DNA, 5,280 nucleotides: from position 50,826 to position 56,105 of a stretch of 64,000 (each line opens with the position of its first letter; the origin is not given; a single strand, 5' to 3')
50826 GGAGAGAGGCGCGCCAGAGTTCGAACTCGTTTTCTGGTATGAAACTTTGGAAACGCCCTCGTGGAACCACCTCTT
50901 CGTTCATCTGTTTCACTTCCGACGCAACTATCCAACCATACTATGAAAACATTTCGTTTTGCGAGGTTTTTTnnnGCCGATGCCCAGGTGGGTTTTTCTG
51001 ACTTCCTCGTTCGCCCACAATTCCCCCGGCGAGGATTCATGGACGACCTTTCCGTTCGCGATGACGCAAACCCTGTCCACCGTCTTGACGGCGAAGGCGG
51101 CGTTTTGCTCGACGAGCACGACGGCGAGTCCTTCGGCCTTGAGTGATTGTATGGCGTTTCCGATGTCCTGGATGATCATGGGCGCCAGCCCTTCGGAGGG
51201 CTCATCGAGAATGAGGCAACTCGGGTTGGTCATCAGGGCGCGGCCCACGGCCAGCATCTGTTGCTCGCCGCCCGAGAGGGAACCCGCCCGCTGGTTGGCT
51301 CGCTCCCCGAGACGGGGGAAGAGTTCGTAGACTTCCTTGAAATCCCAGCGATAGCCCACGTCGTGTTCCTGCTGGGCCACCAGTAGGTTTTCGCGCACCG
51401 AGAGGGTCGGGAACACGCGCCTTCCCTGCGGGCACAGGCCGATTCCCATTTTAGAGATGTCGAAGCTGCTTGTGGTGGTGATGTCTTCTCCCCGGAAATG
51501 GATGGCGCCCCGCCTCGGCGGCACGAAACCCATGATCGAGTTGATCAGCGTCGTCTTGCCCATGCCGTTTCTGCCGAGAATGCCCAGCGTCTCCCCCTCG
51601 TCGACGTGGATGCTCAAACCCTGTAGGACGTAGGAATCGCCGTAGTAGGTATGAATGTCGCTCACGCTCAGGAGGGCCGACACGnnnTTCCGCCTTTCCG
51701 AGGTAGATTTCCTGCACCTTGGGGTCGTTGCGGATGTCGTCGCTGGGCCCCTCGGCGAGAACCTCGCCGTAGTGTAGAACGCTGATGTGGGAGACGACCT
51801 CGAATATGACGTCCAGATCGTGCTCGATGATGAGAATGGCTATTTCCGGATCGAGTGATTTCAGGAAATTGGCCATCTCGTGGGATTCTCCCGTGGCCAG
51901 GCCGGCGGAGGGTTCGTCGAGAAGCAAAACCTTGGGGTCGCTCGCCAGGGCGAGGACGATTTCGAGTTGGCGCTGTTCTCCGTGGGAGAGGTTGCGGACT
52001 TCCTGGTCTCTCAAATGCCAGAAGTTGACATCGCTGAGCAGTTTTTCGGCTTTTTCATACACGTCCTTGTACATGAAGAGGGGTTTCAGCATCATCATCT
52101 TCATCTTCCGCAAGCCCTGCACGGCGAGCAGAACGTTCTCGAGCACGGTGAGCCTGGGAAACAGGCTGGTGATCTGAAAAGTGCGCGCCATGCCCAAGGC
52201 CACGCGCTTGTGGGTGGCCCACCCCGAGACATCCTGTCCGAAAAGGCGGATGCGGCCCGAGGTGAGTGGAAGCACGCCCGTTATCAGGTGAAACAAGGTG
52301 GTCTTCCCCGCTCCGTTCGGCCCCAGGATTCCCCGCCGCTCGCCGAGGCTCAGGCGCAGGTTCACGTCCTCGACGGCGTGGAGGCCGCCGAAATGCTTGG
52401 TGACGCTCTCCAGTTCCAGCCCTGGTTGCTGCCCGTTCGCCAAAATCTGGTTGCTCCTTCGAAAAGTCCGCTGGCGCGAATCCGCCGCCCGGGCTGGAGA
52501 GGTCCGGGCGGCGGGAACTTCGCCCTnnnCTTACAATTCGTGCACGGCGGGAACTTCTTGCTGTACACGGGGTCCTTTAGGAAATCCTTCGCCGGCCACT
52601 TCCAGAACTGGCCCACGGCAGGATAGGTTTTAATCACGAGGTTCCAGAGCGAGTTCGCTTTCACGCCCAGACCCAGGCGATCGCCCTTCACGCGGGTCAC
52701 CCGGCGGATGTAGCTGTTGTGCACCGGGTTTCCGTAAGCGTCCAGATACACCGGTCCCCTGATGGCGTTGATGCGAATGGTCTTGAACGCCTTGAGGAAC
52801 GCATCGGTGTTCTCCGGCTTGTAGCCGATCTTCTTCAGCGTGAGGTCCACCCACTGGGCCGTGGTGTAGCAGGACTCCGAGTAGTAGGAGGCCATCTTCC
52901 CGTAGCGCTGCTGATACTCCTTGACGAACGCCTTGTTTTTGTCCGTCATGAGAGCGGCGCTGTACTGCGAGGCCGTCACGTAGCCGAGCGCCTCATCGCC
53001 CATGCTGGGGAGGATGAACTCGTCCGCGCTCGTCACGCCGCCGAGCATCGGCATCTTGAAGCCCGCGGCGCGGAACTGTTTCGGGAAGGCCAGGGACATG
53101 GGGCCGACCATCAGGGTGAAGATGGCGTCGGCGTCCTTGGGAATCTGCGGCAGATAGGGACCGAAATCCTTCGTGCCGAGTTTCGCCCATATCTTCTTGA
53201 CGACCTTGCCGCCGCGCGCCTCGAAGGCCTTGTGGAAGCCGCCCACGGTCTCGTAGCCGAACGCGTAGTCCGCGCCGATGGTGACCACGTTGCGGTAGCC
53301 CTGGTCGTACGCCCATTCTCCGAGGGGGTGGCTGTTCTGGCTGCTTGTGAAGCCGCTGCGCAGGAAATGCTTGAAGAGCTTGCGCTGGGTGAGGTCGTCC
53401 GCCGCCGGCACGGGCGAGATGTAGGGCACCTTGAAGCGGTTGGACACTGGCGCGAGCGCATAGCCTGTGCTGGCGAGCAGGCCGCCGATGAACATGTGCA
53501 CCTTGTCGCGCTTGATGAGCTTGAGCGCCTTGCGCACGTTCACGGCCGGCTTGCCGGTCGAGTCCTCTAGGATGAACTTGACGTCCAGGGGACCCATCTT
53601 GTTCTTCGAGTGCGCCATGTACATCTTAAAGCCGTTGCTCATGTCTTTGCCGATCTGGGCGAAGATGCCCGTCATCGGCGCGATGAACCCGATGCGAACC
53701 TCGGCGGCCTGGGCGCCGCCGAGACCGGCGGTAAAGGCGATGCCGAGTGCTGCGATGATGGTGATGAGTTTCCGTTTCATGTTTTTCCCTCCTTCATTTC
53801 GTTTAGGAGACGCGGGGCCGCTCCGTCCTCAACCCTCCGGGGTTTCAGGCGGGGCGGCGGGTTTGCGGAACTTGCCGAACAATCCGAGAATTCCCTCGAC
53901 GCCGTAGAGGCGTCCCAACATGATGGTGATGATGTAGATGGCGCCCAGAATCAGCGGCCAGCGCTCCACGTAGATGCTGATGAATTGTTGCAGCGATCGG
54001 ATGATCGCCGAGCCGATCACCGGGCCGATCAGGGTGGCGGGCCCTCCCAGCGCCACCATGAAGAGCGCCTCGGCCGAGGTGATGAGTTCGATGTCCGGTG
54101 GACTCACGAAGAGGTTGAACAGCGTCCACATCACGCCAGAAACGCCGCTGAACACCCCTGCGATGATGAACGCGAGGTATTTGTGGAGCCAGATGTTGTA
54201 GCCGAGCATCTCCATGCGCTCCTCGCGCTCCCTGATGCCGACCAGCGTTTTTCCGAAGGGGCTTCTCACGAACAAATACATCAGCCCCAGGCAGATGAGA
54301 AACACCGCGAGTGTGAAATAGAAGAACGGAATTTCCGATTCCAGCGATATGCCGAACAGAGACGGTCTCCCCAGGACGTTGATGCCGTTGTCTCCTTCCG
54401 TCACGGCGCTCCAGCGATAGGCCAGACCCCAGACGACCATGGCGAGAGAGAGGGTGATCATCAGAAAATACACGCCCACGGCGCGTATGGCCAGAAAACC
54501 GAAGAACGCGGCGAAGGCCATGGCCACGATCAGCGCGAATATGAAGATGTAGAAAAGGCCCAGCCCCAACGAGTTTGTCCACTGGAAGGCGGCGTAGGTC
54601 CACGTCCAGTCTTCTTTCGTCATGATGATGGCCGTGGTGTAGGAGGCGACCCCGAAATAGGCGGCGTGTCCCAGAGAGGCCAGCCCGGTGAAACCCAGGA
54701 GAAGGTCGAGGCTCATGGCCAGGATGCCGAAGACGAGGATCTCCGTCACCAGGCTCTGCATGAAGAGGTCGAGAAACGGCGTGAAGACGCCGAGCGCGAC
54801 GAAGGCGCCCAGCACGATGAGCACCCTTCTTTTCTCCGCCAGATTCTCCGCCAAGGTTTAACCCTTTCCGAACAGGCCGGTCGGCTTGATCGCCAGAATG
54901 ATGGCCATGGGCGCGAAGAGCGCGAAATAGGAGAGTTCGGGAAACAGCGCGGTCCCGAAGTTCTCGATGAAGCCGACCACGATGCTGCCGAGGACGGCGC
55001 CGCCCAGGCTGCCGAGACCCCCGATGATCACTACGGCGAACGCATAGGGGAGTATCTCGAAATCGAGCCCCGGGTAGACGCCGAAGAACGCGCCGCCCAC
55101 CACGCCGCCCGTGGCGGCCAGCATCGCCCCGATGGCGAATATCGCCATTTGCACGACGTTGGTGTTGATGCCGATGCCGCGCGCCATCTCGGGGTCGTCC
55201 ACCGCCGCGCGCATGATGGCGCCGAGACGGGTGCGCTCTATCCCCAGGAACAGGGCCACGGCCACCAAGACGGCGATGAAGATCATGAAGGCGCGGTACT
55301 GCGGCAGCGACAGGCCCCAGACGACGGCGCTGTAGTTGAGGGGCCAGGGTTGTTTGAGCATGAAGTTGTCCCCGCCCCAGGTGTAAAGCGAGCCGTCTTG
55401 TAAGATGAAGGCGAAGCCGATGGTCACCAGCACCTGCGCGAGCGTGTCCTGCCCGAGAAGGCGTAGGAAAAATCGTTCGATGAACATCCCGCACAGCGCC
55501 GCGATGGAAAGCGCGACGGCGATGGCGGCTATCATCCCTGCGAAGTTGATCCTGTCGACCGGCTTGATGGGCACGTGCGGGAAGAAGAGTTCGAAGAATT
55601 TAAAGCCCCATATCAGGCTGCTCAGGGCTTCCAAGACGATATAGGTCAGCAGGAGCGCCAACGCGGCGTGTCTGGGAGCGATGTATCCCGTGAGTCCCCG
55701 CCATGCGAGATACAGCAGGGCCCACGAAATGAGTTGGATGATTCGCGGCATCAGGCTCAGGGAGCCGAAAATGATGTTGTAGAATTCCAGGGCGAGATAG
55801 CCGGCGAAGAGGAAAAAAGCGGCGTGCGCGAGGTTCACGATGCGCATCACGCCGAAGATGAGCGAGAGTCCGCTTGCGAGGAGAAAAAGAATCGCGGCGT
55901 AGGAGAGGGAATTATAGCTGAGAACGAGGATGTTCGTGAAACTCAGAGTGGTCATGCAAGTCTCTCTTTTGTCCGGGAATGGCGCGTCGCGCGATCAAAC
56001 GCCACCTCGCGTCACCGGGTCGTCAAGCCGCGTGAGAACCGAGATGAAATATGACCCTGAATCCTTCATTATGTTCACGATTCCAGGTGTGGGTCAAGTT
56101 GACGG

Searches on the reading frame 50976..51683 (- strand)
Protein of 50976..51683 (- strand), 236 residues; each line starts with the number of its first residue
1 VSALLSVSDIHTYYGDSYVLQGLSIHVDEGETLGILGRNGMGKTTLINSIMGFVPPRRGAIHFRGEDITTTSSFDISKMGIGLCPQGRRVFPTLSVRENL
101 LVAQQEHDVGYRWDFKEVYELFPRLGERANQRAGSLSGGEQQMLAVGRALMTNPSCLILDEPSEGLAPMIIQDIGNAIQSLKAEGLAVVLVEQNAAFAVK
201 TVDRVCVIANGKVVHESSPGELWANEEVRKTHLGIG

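Call 32: search_protein_families(library=pfam, proteins=[window:50976-51683:-], max_evalue=0.001)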
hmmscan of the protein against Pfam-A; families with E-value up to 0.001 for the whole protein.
window:50976-51683:- (236 aa): 3 families
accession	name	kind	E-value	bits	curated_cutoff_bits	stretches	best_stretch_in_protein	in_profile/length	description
PF00005.33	ABC_tran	-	9e-32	111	25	1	20-163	1-136/137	ABC transporter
PF13304.12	AAA_21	-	1.1e-05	26.1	27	0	126-190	228-295/304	AAA domain, putative AbiEii toxin, Type IV TA system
PF02463.25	SMC_N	-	0.00059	19.8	40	0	33-64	27-57/220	RecF/RecN/SMC N terminal domain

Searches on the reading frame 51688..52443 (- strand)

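Call 32: search_protein_families(library=pfam, proteins=[window:51688-52443:-], max_evalue=0.001)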
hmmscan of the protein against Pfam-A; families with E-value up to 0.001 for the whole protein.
window:51688-52443:- (252 aa): 3 families
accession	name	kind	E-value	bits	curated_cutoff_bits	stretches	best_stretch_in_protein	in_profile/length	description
PF00005.33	ABC_tran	-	6.5e-32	111.4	25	1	25-179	2-136/137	ABC transporter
PF12399.14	BCA_ABC_TP_C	-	8e-10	38.6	25.5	1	227-251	1-25/27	Branched-chain amino acid ATP-binding cassette transporter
PF13304.12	AAA_21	-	5.9e-07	30.3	27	0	145-182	231-271/304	AAA domain, putative AbiEii toxin, Type IV TA system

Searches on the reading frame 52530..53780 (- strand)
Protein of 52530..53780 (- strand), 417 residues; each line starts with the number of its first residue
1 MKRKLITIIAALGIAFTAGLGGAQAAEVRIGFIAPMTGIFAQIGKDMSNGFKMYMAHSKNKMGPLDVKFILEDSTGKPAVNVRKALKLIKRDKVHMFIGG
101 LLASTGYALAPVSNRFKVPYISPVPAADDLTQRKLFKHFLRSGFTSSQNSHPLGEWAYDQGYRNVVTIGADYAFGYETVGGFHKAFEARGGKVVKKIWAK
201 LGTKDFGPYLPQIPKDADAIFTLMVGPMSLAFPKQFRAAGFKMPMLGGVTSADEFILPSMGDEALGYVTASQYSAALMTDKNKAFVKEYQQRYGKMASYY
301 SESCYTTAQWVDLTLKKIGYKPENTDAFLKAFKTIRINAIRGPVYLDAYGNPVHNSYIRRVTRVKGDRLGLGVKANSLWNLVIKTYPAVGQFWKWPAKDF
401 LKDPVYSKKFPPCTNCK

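Call 32: search_protein_families(library=pfam, proteins=[window:52530-53780:-], max_evalue=0.001)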
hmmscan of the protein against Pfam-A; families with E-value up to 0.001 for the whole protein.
window:52530-53780:- (417 aa): 3 families
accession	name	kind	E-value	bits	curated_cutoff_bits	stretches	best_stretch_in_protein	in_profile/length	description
PF13458.12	Peripla_BP_6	-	1.8e-63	215.7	31.7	1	27-362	1-339/343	Periplasmic binding protein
PF13433.12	Peripla_BP_5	-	6.4e-30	104.9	27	1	28-364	1-336/363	Periplasmic binding protein domain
PF01094.35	ANF_receptor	-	5.9e-12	45.7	25.4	1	59-238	17-199/353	Receptor family ligand binding region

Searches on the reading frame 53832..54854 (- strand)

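Call 32: search_protein_families(library=pfam, proteins=[window:53832-54854:-], max_evalue=0.001)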
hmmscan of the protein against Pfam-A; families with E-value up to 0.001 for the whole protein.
window:53832-54854:- (341 aa): 1 family
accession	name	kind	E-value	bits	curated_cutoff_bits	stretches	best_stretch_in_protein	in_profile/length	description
PF02653.21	BPD_transp_2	-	3e-33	115.6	26.8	1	34-309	4-267/269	Branched-chain amino acid transport system / permease component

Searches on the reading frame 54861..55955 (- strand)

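Call 32: search_protein_families(library=pfam, proteins=[window:54861-55955:-], max_evalue=0.001)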
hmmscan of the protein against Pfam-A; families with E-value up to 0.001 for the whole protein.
window:54861-55955:- (365 aa): 1 family
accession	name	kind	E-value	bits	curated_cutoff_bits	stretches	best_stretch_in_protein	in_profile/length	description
PF02653.21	BPD_transp_2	-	8e-29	101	26.8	1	15-354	4-269/269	Branched-chain amino acid transport system / permease component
